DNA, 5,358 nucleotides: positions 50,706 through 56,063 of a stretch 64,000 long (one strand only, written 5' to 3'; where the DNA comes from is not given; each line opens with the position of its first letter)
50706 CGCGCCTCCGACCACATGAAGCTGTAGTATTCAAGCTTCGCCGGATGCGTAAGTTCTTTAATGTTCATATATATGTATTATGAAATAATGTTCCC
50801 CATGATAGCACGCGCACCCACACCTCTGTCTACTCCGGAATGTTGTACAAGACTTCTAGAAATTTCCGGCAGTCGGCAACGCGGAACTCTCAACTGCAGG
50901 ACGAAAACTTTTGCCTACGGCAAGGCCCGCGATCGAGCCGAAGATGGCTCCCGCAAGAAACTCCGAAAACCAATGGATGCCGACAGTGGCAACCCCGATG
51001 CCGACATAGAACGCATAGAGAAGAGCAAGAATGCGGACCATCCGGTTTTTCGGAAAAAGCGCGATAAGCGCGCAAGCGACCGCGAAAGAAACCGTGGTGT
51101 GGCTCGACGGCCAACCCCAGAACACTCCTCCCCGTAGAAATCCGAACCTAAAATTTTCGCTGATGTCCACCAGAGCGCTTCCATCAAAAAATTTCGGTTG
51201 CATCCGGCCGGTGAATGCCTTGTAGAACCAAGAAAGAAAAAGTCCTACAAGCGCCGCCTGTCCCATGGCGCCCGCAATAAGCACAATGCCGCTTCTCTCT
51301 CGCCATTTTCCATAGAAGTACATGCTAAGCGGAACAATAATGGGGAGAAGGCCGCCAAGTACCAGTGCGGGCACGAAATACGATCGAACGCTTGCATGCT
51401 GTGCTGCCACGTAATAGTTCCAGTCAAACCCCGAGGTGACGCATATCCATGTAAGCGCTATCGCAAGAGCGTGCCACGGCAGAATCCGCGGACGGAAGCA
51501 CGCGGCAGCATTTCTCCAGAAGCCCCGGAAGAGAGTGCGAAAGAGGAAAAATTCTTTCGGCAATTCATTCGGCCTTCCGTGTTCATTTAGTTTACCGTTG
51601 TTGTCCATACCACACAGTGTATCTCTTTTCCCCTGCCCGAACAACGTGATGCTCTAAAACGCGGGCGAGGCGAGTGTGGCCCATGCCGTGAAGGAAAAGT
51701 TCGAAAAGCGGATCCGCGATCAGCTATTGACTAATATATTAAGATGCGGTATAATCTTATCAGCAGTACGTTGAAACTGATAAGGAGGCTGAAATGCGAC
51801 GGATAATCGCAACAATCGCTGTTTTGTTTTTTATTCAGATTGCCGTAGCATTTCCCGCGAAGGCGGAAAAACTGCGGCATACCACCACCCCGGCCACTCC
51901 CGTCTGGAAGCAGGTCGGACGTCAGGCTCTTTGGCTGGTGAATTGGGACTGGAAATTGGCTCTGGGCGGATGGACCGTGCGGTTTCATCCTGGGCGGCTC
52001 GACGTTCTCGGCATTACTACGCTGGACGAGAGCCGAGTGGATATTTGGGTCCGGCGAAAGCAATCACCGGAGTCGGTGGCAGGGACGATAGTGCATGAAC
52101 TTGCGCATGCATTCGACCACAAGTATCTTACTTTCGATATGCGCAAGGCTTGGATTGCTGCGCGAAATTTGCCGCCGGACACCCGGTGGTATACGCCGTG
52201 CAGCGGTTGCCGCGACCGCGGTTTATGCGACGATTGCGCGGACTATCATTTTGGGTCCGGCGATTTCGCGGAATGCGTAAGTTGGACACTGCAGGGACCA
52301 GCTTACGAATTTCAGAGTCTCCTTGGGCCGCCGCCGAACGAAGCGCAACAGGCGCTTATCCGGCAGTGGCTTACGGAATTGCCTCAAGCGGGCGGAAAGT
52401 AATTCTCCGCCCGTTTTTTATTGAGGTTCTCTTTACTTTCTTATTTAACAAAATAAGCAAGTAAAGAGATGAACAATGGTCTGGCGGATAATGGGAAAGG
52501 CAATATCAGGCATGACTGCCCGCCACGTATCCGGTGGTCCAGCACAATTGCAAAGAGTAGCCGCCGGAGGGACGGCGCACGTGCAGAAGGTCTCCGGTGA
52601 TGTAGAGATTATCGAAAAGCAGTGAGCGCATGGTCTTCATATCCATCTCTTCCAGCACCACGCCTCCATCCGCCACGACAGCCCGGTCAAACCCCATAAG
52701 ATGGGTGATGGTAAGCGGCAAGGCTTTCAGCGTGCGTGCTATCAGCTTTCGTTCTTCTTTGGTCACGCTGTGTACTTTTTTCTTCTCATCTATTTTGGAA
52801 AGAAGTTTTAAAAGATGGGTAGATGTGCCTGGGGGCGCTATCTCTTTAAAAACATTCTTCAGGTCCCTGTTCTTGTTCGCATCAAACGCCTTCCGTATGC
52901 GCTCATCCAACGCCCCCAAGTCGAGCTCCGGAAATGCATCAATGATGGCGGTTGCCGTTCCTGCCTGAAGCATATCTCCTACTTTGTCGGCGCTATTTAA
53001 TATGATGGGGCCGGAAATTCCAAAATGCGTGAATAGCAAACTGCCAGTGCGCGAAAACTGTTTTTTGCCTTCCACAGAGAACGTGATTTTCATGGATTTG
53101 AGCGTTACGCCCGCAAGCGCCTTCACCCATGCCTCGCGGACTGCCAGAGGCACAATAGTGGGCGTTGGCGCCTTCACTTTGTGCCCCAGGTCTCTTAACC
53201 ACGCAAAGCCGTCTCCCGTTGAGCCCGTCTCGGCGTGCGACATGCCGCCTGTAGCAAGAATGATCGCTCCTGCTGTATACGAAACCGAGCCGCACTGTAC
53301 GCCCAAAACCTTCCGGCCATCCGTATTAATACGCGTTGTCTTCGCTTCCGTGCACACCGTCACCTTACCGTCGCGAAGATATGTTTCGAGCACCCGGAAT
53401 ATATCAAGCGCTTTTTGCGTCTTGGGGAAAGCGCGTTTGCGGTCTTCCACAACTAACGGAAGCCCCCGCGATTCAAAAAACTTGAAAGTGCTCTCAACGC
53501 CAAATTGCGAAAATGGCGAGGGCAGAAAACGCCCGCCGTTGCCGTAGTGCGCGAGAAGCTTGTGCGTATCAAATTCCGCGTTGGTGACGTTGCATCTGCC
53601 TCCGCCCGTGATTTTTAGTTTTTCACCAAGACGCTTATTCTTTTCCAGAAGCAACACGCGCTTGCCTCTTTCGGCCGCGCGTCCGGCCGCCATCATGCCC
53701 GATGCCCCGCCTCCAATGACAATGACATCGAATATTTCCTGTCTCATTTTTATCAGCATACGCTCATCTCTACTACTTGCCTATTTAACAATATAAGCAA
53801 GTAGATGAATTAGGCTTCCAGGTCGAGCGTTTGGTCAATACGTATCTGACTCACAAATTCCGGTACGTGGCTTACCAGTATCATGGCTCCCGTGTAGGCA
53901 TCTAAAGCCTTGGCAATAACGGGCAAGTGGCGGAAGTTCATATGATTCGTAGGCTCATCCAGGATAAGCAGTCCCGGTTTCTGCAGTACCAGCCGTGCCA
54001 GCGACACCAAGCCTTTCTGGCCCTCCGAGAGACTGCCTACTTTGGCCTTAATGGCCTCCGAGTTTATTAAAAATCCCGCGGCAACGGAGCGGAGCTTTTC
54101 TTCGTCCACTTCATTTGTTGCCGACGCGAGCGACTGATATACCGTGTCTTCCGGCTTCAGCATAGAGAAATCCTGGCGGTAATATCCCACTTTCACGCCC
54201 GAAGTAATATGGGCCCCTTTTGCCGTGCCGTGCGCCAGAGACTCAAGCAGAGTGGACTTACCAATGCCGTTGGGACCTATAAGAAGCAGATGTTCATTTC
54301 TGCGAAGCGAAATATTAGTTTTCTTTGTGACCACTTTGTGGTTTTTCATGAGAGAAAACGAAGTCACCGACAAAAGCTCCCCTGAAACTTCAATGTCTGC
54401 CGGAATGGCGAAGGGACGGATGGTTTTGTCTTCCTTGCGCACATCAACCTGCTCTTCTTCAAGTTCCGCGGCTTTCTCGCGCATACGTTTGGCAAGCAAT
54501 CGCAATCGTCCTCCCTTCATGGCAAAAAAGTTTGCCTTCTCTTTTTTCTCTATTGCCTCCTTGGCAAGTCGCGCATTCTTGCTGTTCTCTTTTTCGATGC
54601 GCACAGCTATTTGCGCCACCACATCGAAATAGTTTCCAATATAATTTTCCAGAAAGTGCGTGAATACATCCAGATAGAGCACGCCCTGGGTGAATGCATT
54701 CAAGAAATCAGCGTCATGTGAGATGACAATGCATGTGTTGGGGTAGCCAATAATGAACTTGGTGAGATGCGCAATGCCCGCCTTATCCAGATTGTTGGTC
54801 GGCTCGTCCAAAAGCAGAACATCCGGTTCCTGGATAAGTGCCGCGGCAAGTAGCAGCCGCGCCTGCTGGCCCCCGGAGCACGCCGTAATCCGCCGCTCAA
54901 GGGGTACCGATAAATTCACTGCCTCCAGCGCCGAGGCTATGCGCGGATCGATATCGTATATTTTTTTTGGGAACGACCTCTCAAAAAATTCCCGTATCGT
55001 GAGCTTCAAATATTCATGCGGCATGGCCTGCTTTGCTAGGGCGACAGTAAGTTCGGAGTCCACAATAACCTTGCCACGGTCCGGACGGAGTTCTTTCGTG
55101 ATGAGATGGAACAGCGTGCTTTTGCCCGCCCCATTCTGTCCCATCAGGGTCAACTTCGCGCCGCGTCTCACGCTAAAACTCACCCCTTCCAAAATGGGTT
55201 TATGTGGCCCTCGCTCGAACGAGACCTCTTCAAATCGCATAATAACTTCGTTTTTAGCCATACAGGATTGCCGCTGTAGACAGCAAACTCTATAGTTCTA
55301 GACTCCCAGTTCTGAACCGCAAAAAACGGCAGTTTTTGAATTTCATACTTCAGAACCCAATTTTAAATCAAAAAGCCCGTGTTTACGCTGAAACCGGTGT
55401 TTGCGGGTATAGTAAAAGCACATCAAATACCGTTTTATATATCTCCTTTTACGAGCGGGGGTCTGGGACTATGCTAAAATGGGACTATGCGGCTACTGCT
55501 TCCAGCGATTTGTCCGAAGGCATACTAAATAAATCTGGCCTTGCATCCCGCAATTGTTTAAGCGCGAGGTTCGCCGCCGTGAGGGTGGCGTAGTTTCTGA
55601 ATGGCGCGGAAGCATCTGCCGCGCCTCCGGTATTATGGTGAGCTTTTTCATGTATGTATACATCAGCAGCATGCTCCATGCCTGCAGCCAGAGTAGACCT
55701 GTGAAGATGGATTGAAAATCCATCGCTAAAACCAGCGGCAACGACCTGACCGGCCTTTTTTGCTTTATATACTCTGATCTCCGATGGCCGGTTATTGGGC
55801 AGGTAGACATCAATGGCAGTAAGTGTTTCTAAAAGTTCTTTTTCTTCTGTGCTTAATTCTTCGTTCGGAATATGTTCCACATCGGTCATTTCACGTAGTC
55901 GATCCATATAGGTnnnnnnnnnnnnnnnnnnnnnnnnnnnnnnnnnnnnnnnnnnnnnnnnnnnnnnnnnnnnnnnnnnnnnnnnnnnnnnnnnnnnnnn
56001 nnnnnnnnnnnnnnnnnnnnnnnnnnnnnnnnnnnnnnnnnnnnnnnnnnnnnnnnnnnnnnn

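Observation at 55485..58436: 983-aa protein with two tandem Hsp90/MORC-type GHKL ATPase modules and a C-terminal HExxH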

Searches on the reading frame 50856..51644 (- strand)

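Call 14: search_protein_families(library=pfam, proteins=[window:50856-51644:-], max_evalue=0.001)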
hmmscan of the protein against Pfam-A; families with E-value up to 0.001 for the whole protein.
window:50856-51644:- (262 aa): 1 family
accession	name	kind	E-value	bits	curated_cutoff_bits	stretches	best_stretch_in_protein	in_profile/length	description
PF01569.27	PAP2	-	3e-12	46.9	27.2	1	130-243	8-121/130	PAP2 superfamily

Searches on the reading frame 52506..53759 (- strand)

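Call 14: search_protein_families(library=pfam, proteins=[window:52506-53759:-], max_evalue=0.001)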
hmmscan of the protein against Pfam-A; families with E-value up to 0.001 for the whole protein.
window:52506-53759:- (417 aa): 12 families
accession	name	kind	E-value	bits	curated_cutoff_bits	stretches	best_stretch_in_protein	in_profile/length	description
PF03486.20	HI0933_like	-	3.8e-72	243.1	50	1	10-415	1-243/244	HI0933-like protein Rossmann domain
PF22780.1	HI0933_like_1st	-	1.7e-30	106.5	27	1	200-362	2-165/165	HI0933-like protein barrel and H2TH domain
PF00890.30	FAD_binding_2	-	3e-13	50.2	20.4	1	11-59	1-49/414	FAD binding domain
PF12831.13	FAD_oxidored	-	2.3e-11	44.1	27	1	11-171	1-145/416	FAD dependent oxidoreductase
PF01266.30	DAO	-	1.8e-08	34.7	27.9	1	11-45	1-35/353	FAD dependent oxidoreductase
PF07992.20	Pyr_redox_2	-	9.4e-08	32.2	26.1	1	10-175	1-112/291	Pyridine nucleotide-disulphide oxidoreductase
PF13738.12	Pyr_redox_3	-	2.9e-07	30.5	30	0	91-177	51-139/305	Pyridine nucleotide-disulphide oxidoreductase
PF13450.12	NAD_binding_8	-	3e-07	31.1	21.9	1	14-45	1-32/68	NAD(P)-binding Rossmann-like domain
PF00070.33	Pyr_redox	-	5.4e-07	30.5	22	0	12-45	2-35/82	Pyridine nucleotide-disulphide oxidoreductase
PF01494.25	FAD_binding_3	-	8e-05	22.4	22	1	11-43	3-35/349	FAD binding domain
PF01134.28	GIDA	-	8e-05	22.3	22.1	1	11-42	1-33/391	Glucose inhibited division protein A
PF01262.27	AlaDh_PNT_C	-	0.00068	19.6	23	0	11-61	30-81/214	Alanine dehydrogenase/PNT, C-terminal domain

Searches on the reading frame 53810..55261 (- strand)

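Call 14: search_protein_families(library=pfam, proteins=[window:53810-55261:-], max_evalue=0.001)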
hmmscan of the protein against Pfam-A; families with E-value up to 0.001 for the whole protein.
window:53810-55261:- (483 aa): 28 families (the best 25 are shown)
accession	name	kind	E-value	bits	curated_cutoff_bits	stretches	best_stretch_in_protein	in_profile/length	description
PF00005.33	ABC_tran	-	9e-49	166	25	2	24-156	1-137/137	ABC transporter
PF13304.12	AAA_21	-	1.2e-14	55.5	27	0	394-470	221-303/304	AAA domain, putative AbiEii toxin, Type IV TA system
PF02463.25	SMC_N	-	1.6e-09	37.9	40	0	306-344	8-46/220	RecF/RecN/SMC N terminal domain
PF13555.12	AAA_29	-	4.1e-09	36.5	27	0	313-341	14-41/61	P-loop containing region of AAA domain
PF13401.12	AAA_22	-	2e-08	35.1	27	0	322-436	5-92/130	AAA domain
PF13191.12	AAA_16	-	4.6e-08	34.2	32.6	1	321-391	23-99/167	AAA ATPase domain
PF03193.22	RsgA_GTPase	-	1.3e-06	28.8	30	0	315-345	100-129/174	RsgA GTPase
PF13476.12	AAA_23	-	3e-06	28.4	27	0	325-346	22-43/201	AAA domain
PF05729.18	NACHT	-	4.7e-06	27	26.7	0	325-361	3-39/167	NACHT domain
PF20720.3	nSTAND3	-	5e-06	26.7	27.2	0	318-348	13-43/155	Novel STAND NTPase 3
PF13175.12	AAA_15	-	1.6e-05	25.2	32.1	0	306-343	9-44/374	AAA ATPase domain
PF05496.18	RuvB_N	-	2.8e-05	24.4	27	0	306-358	17-69/159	Holliday junction DNA helicase RuvB P-loop domain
PF13481.12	AAA_25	-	4.2e-05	23.7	27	0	320-354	31-65/195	AAA domain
PF07728.20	AAA_5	-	9.2e-05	22.9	22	0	324-346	1-23/139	AAA domain (dynein-related subfamily)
PF00004.35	AAA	-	0.00013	22.9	21.2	0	325-347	1-23/131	ATPase family associated with various cellular activities (AAA)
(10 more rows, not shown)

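Call 97: search_protein_families(library=ncbifam, proteins=[window:53810-55261:-], max_evalue=0.001)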
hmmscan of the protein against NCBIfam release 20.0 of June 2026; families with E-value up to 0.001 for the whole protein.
window:53810-55261:- (483 aa): 196 families (the best 25 are shown)
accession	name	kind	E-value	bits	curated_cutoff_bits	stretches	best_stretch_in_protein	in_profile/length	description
NF000355.4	ribo_prot_ABC_F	equivalog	5.7e-96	322.3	380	1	7-475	2-494/499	ribosomal protection-like ABC-F family protein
NF050005.1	ABC_ATPase_Uup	equivalog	5.1e-65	219.9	900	2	100-472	131-502/636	ATP-binding cassette ATPase Uup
NF011646.0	PRK15064.1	equivalog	8.4e-65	219.2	762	2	108-473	135-501/530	ABC-F family ATPase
TIGR03719.1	ABC_ABC_ChvD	subfamily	4.2e-64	217.1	806.75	2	100-473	135-506/552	energy-dependent translational throttle protein EttA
NF000169.2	ABCF_Sal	exception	8.2e-64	216.2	725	2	102-474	104-495/542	Sal family ABC-F type ribosomal protection protein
NF008775.0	PRK11819.1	equivalog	1.3e-63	215.4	599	2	101-473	138-508/556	energy-dependent translational throttle protein EttA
NF008358.0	PRK11147.1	equivalog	2.8e-60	204.2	936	2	100-471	131-501/635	ABC transporter ATP-binding protein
NF000171.1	ABCF_producer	exception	5.1e-60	203.5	800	2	99-471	134-525/541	TlrC/CarA/OleB/SrmB family ABC-F type ribosomal protection protein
NF000514.1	ABCF_OptrA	exception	8e-58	196.3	1450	2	124-473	179-525/655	ABC-F type ribosomal protection protein OptrA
NF007921.0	PRK10636.1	equivalog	2.4e-55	188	917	2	102-467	123-487/638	ABC transporter ATP-binding protein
NF000168.2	ABCF_Msr_all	exception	1.3e-54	185.6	680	2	219-473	221-471/487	Msr family ABC-F type ribosomal protection protein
NF000170.2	ABCF_Vga_all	exception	1.2e-53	182.4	725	1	27-473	22-446/521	Vga family ABC-F type ribosomal protection protein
NF043038.1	ABCF_CplR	exception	4.9e-50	170.7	780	3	273-473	260-462/544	ABC-F type ribosomal protection protein CplR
NF000166.1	ABCF_CarA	exception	3.8e-47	160.7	1050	2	101-468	146-533/556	ABC-F type ribosomal protection protein Car(A)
NF000167.2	ABCF_Lsa_all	exception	1e-44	153.4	750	3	274-474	287-486/492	Lsa family ABC-F type ribosomal protection protein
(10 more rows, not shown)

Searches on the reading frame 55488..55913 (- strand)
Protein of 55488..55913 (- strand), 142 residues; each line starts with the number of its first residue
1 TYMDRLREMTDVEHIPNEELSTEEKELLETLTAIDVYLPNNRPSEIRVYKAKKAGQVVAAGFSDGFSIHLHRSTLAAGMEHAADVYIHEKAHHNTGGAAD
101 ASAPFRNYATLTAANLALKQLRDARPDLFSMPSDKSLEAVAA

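Call 35: search_solved_structures(query=A2, max_evalue=10, show_alignments=3)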
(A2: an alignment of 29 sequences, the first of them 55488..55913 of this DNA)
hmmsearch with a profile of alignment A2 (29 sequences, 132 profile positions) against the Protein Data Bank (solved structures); distinct sequences matched with E-value up to 10: 9.
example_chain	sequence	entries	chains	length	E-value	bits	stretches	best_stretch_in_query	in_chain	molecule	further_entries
7zpf_A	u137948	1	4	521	0.092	15.6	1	83-120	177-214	Aip56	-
6otw_A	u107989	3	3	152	0.41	13.5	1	77-115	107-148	Hemoglobin II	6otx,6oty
2olp_A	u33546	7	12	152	0.41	13.5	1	77-115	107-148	Hemoglobin II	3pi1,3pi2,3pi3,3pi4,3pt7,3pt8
4jiu_A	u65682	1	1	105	0.95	12.3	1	31-103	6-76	Proabylysin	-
5jig_A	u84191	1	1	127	1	12.2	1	73-100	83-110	Ubiquitin and WLM domain-containing metalloprotease SPCC1442.07c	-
6gyw_A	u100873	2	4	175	1.2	12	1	17-68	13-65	Diadenylate cyclase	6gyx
1zbd_B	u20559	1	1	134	1.4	11.8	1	16-46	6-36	RABPHILIN-3A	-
6gyy_A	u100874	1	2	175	1.4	11.8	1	17-68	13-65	Diadenylate cyclase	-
2ej9_A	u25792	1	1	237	2.9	10.8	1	3-72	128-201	Putative biotin ligase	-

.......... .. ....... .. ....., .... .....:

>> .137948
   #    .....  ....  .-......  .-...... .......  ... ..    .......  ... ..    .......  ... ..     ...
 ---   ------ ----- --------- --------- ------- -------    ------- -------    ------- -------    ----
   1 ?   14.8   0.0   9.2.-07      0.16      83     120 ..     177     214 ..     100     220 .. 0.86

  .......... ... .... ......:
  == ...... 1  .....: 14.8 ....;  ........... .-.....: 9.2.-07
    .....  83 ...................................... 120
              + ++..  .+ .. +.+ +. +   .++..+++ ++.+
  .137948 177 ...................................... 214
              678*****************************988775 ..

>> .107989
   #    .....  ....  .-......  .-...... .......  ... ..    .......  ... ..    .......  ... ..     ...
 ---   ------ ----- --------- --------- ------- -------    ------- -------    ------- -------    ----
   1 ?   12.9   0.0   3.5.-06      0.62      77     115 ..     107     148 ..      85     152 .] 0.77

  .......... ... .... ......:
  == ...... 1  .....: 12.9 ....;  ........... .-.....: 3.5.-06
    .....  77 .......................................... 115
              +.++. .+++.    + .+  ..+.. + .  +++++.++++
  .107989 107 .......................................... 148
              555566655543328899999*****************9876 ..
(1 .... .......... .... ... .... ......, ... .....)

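Call 36: search_protein_families(library=pfam, alignment_id=A2, max_evalue=10)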
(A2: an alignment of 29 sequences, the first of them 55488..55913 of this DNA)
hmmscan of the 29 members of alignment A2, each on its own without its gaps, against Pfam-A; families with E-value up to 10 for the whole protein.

A. member 1, window:55488-55913:- (142 aa): 0 families

B. families by the number of members that match (of 29 scanned): 19 families
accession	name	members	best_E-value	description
PF08325.16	WLM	1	0.0067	WLM domain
PF21160.3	PrkC-like_PASTA-like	1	0.0096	Serine/threonine protein kinase-like, C-terminal PASTA-like domain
PF09686.15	Plasmid_RAQPRD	1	0.022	Plasmid protein of unknown function (Plasmid_RAQPRD)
PF01625.27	PMSR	1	0.038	Peptide methionine sulfoxide reductase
PF05823.17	Gp-FAR-1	1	0.056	Nematode fatty acid retinoid binding protein (Gp-FAR-1)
PF14639.11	YqgF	1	0.094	Holliday-junction resolvase-like of SPT6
PF12118.13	SprA-related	1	0.1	SprA-related family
PF18735.6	HEPN_RiboL-PSP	1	0.1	RiboL-PSP-HEPN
PF02341.20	RbcX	1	0.12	RbcX protein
PF06918.19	DUF1280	1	0.13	Protein of unknown function (DUF1280)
PF11358.13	DUF3158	1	0.13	Protein of unknown function (DUF3158)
PF12256.14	TcdB_toxin_midN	1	0.13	Insecticide toxin TcdB middle/N-terminal region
PF23080.1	DUF7046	1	0.15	Domain of unknown function (DUF7046)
PF22204.1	C2c1_WED-II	1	0.15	CRISPR-associated endonuclease C2c1, wedge domain, second region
PF17363.7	DUF5388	1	0.17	Family of unknown function (DUF5388)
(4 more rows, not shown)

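Call 41: predict_structure(alignment_id=A2)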
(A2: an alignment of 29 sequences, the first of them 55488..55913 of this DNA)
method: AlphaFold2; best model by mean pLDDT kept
length: 142 residues; sequences in the alignment: 29
mean_pLDDT: 94.4   pTM: 0.84
mean pLDDT of the five models: 94.4, 94.1, 93.4, 93.3, 93.3
residues with pLDDT >= 90: 130; 70-90: 3; 50-70: 9; < 50: 0
segments of 3 or more residues with pLDDT < 50: none
pLDDT, mean of each block of 10 residues (from residue 1): 94 98 98 96 98 97 97 98 98 97 97 96 95 67 65
secondary structure, 60 per line:
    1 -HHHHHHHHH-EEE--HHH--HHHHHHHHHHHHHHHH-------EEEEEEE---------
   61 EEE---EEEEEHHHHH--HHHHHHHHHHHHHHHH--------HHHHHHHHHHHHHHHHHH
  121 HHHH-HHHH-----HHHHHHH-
elements in order: H2-10 E12-14 H22-37 E45-51 E61-63 E67-71 H72-76 H79-94 H103-124 H126-129 H135-141

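Call 43: fold_search(model_id=the predicted structure, library=pdb)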
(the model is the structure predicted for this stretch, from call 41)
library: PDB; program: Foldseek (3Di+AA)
matches with E <= 10: 40; with E <= 0.001: 0
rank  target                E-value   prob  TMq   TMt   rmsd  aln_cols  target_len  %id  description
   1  4jiu                  1.6e-02  0.99  0.43  0.55   7.6       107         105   20  Crystal structure of the metallopeptidase zymogen of Pyrococcus abyssi abylysin (released 2013-06-12)
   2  4qhi_B                5.3e-02  0.96  0.45  0.56   7.8       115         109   17  Crystal structure of Methanocaldococcus jannaschii selecase mutant R36W (released 2014-07-16)
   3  6ait_E                1.4e-01  0.66  0.40  0.16  10.6       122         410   16  Crystal structure of E. coli BepA (released 2018-12-26)
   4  4qhf                  1.9e-01  0.85  0.44  0.56   7.7       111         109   15  Crystal structure of Methanocaldococcus jannaschii monomeric selecase (released 2014-07-16)
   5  4qhi_D                3.0e-01  0.77  0.45  0.56   5.4       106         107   19  Crystal structure of Methanocaldococcus jannaschii selecase mutant R36W (released 2014-07-16)
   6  4qhi_C                3.0e-01  0.57  0.39  0.50   9.9       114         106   14  Crystal structure of Methanocaldococcus jannaschii selecase mutant R36W (released 2014-07-16)
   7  4qhj_A                3.2e-01  0.69  0.41  0.51   6.0       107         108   12  Crystal structure of Methanocaldococcus jannaschii selecase mutant I100F+H107F (released 2014-07-16)
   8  6ait_B                3.4e-01  0.80  0.42  0.16   5.8        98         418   15  Crystal structure of E. coli BepA (released 2018-12-26)
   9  6sar                  4.1e-01  0.60  0.45  0.20   6.2       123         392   12  E coli BepA/YfgC (released 2020-08-26)
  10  3cqb_B                4.4e-01  0.66  0.41  0.54   4.2        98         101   15  Crystal structure of heat shock protein HtpX domain from Vibrio parahaemolyticus RIMD 2210633 (released 2008-05-27)
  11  2ypt_D                4.4e-01  0.33  0.36  0.15   8.8       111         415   17  Crystal structure of the human nuclear membrane zinc metalloprotease ZMPSTE24 mutant (E336A) in complex with a synthet (released 2012-12-05)
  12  6ait_D                4.6e-01  0.47  0.38  0.15   5.3        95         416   15  Crystal structure of E. coli BepA (released 2018-12-26)
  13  2ypt_A                4.6e-01  0.33  0.36  0.15   8.8       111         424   17  Crystal structure of the human nuclear membrane zinc metalloprotease ZMPSTE24 mutant (E336A) in complex with a synthet (released 2012-12-05)
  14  6ait_A                4.9e-01  0.51  0.37  0.14   7.9       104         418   15  Crystal structure of E. coli BepA (released 2018-12-26)
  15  4qhi_A                5.3e-01  0.63  0.46  0.58   8.8       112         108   14  Crystal structure of Methanocaldococcus jannaschii selecase mutant R36W (released 2014-07-16)
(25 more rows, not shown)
